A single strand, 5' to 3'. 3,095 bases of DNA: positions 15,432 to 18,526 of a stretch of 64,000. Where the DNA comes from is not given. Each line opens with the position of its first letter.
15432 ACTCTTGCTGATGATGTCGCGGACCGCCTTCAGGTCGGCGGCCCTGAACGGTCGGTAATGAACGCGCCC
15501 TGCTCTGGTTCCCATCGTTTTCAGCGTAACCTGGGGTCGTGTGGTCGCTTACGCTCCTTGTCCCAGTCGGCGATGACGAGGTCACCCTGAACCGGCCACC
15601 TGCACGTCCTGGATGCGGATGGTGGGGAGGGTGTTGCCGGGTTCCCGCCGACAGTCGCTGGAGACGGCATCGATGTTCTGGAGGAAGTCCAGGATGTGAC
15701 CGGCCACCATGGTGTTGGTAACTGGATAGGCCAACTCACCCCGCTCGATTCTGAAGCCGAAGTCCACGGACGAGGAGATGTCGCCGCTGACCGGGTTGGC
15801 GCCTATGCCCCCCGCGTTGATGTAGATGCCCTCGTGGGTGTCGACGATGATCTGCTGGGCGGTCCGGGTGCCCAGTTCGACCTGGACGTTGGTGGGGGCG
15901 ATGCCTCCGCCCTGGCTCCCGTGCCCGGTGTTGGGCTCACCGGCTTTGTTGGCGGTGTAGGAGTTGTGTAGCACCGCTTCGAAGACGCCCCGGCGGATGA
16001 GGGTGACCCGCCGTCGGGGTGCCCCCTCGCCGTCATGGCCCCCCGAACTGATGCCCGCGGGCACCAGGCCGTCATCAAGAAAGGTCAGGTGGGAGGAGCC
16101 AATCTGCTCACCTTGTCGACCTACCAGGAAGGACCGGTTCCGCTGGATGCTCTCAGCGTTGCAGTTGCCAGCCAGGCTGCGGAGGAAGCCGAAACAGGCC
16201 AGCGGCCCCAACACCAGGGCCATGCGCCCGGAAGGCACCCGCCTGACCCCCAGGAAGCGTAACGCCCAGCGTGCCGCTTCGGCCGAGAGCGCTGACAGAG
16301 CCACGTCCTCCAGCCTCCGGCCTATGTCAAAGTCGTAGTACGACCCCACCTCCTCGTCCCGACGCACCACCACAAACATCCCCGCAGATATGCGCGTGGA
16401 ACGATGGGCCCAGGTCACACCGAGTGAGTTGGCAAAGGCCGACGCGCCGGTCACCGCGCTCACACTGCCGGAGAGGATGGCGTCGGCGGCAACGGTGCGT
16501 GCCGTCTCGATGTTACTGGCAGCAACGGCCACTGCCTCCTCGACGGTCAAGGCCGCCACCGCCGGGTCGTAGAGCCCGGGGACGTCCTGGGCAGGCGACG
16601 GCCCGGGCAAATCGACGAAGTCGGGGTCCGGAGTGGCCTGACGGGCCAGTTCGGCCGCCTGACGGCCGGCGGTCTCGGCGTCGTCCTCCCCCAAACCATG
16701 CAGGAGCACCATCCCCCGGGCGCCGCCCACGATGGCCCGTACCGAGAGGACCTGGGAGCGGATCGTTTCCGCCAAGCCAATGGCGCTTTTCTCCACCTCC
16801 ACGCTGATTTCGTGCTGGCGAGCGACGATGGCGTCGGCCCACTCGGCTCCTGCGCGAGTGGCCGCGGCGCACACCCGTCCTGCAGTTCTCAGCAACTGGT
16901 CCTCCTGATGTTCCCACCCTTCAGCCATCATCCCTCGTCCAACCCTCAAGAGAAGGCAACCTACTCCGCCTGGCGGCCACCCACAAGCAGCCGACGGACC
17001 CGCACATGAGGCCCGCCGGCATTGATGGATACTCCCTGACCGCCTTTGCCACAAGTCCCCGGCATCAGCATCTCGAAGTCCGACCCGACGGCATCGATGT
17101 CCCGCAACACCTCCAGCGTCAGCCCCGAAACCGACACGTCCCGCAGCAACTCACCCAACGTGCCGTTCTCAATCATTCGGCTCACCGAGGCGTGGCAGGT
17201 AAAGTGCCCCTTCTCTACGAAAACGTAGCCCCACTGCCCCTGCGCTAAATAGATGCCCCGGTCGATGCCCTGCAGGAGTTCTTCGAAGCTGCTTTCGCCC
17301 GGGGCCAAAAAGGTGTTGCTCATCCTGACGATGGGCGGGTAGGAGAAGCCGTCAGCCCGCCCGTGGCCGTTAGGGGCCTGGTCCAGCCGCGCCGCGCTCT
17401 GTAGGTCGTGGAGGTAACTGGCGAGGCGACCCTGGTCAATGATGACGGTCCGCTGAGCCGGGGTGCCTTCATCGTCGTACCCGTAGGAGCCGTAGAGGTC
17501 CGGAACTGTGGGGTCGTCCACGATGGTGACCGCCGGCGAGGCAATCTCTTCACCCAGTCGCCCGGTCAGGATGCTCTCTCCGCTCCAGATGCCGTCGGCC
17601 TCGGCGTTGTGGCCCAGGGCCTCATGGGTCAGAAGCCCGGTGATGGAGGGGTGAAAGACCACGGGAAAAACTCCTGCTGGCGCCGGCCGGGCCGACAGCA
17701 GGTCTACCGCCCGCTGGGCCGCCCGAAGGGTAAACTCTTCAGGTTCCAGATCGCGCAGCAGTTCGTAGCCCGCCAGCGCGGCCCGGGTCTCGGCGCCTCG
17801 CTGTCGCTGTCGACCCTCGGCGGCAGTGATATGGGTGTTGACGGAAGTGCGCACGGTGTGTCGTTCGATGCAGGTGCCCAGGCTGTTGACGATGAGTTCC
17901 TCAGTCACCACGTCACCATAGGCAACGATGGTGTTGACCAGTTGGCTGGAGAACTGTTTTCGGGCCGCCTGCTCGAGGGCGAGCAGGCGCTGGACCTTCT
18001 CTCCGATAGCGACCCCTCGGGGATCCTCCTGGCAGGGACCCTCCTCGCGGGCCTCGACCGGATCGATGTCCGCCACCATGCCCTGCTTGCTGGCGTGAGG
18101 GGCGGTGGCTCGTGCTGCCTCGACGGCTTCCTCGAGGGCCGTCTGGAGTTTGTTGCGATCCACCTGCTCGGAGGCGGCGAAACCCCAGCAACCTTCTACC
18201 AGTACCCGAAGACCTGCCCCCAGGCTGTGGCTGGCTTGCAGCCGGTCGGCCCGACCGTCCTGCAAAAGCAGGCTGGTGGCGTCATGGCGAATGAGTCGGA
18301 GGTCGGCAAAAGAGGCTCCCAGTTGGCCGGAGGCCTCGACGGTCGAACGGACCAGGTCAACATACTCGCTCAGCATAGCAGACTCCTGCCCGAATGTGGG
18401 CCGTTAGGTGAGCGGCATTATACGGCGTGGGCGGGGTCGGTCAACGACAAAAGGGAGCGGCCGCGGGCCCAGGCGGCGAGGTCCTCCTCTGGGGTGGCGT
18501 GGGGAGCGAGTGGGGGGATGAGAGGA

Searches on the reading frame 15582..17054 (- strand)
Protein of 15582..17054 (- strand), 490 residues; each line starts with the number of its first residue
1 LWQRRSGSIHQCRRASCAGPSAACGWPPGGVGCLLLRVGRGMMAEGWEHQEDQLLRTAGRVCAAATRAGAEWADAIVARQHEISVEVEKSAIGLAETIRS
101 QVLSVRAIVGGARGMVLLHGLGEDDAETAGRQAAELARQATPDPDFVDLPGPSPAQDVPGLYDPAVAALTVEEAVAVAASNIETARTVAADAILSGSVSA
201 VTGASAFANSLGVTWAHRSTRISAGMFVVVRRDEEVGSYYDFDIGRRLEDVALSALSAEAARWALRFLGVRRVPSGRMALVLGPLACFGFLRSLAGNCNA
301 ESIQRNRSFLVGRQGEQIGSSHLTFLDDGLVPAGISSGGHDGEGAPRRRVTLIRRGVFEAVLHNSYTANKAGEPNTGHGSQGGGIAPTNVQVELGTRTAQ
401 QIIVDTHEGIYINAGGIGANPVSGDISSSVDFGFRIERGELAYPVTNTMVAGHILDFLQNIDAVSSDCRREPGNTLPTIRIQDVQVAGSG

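Call 13: search_protein_families(library=pfam, proteins=[window:15582-17054:-], max_evalue=0.01)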
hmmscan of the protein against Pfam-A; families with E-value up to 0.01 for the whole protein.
window:15582-17054:- (490 aa): 3 families
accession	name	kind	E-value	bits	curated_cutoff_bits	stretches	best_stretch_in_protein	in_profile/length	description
PF19289.4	PmbA_TldD_3rd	-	4.3e-55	186.7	22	1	275-488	1-220/220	PmbA/TldA metallopeptidase C-terminal domain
PF19290.4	PmbA_TldD_2nd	-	2.7e-07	31.5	20.9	1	168-266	5-107/109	PmbA/TldA metallopeptidase central domain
PF01523.21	PmbA_TldD_1st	-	0.0086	16.6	20.9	1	73-136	1-64/65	PmbA/TldA metallopeptidase domain 1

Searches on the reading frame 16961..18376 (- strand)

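Call 13: search_protein_families(library=pfam, proteins=[window:16961-18376:-], max_evalue=0.01)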
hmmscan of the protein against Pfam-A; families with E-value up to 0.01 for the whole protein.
window:16961-18376:- (471 aa): 3 families
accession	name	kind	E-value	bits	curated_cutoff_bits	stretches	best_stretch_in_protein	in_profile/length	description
PF19289.4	PmbA_TldD_3rd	-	4.1e-62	209.7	22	1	235-467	2-220/220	PmbA/TldA metallopeptidase C-terminal domain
PF01523.21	PmbA_TldD_1st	-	1.2e-12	48.2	20.9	1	24-88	1-65/65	PmbA/TldA metallopeptidase domain 1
PF19290.4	PmbA_TldD_2nd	-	2.6e-12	47.6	20.9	1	118-227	2-109/109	PmbA/TldA metallopeptidase central domain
